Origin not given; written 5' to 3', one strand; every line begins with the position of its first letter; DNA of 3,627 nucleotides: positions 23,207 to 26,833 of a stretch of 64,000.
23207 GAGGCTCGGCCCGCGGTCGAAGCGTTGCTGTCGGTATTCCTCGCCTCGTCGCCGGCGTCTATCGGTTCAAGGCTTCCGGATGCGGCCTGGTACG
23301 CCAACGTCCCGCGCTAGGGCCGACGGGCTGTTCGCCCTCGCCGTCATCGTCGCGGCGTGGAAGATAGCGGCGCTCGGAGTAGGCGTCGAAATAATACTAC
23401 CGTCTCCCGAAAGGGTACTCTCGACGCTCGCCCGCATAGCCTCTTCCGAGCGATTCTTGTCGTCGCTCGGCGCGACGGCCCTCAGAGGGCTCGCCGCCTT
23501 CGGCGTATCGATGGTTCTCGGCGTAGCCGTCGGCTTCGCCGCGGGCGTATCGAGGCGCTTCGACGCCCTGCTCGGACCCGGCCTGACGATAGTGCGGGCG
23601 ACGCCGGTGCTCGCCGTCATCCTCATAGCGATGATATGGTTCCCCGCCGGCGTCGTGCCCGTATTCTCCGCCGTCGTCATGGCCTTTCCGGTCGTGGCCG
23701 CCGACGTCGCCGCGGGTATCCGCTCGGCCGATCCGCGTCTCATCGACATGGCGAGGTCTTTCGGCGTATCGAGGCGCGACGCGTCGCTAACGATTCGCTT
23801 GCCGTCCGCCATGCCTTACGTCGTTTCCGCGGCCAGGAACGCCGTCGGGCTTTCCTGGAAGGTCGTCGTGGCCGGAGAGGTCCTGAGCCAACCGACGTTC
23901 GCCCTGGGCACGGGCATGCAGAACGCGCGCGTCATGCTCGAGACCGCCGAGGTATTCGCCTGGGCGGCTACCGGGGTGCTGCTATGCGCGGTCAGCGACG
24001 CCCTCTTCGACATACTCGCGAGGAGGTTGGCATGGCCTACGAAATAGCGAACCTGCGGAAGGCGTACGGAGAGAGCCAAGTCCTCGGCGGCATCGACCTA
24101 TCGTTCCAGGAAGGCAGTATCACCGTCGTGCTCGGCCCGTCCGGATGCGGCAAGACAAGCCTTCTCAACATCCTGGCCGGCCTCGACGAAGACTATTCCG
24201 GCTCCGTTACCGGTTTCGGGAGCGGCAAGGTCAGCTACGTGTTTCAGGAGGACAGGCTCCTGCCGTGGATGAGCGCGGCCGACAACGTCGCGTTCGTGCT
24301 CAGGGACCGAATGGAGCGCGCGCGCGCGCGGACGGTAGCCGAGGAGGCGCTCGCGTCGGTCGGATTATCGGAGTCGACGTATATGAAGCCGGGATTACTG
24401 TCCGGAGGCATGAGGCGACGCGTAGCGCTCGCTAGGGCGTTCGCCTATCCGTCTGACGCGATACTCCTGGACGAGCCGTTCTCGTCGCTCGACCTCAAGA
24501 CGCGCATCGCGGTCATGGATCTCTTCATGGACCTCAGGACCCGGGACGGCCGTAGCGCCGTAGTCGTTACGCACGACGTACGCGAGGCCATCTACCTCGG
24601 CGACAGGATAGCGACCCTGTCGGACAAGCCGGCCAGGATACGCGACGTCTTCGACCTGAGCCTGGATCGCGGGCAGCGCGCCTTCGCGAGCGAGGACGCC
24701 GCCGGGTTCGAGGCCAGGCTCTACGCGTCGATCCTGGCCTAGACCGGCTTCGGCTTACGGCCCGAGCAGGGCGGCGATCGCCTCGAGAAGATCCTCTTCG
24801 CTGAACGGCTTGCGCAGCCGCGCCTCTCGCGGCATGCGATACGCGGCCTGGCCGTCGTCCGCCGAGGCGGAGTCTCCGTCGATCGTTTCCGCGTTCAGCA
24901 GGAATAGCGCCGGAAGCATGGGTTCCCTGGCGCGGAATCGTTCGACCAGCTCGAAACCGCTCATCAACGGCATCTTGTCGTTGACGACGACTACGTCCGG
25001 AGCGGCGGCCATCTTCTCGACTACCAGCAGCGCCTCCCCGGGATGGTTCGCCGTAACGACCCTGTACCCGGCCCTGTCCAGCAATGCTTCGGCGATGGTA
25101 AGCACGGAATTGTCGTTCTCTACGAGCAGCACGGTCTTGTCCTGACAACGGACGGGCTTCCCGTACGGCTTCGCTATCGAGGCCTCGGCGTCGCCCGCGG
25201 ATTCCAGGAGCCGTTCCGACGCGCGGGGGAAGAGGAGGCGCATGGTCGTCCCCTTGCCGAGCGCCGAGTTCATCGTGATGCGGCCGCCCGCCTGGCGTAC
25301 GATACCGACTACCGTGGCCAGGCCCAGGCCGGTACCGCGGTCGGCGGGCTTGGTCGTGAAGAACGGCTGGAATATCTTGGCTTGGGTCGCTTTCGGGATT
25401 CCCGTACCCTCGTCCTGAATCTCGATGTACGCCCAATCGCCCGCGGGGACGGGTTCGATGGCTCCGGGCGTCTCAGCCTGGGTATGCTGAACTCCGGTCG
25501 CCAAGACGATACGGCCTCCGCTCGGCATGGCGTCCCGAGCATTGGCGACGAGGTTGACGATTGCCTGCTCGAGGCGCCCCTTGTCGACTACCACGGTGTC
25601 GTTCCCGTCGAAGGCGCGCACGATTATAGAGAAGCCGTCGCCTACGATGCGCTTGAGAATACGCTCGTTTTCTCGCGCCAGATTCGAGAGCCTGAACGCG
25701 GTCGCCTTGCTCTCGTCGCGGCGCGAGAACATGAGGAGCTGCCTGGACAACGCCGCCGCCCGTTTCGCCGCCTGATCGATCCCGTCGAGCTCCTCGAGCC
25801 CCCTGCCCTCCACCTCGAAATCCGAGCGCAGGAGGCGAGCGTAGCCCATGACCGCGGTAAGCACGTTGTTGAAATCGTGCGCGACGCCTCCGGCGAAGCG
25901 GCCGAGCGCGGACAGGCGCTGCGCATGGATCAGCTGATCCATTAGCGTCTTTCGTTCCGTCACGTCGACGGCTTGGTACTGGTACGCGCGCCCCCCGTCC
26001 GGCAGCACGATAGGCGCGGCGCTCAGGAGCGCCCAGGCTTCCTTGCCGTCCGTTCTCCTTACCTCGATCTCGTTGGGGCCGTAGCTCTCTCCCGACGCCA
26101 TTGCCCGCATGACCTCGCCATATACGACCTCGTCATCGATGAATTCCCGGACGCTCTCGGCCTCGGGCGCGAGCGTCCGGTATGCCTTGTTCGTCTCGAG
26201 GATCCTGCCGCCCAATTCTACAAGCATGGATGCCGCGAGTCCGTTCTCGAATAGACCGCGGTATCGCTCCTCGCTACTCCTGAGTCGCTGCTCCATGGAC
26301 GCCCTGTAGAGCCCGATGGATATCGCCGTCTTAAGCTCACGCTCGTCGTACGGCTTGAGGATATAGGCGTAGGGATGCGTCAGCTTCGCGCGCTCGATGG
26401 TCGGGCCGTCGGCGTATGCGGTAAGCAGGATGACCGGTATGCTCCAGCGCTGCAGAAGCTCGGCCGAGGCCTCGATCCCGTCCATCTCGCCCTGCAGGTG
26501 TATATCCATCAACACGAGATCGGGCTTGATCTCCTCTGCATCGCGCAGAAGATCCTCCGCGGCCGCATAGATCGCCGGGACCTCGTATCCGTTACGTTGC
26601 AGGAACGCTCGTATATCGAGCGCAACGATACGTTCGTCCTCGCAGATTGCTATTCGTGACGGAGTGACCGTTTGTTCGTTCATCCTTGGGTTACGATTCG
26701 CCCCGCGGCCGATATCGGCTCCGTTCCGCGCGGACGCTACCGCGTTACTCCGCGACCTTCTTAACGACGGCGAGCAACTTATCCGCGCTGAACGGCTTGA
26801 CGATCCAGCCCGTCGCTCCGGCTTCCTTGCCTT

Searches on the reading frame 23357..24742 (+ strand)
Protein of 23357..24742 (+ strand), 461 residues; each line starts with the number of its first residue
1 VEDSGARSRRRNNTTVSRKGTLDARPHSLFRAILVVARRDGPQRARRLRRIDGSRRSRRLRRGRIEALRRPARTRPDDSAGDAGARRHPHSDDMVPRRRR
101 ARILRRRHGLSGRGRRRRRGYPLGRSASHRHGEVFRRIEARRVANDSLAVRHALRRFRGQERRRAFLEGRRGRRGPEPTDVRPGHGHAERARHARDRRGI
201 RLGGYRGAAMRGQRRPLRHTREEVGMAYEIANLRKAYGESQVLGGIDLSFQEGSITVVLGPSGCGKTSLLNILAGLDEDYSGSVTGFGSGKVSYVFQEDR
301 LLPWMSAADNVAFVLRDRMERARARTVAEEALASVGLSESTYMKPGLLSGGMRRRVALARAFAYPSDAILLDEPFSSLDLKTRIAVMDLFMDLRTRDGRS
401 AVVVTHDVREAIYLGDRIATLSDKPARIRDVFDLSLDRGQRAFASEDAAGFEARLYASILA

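Call 64: search_protein_families(library=pfam, proteins=[window:23357-24742:+], max_evalue=0.00001)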
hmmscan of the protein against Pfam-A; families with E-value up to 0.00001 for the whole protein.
window:23357-24742:+ (461 aa): 2 families
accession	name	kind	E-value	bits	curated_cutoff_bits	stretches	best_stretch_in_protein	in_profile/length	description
PF00005.33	ABC_tran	-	2.9e-26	93.1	25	1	244-375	2-136/137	ABC transporter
PF13304.12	AAA_21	-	1.2e-08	35.8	27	0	342-407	232-299/304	AAA domain, putative AbiEii toxin, Type IV TA system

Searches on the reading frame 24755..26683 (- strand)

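Call 64: search_protein_families(library=pfam, proteins=[window:24755-26683:-], max_evalue=0.00001)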
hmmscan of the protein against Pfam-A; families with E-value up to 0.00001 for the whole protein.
window:24755-26683:- (642 aa): 3 families
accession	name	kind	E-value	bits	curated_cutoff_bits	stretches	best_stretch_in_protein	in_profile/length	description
PF00072.30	Response_reg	-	2.1e-33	115.3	30.2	2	11-121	1-110/111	Response regulator receiver domain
PF02518.31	HATPase_c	-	8.4e-21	74.9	26.4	1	367-487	2-109/111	Histidine kinase-, DNA gyrase B-, and HSP90-like ATPase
PF00512.31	HisKA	-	1e-09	38.7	26.9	1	260-324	2-65/66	His Kinase A (phospho-acceptor) domain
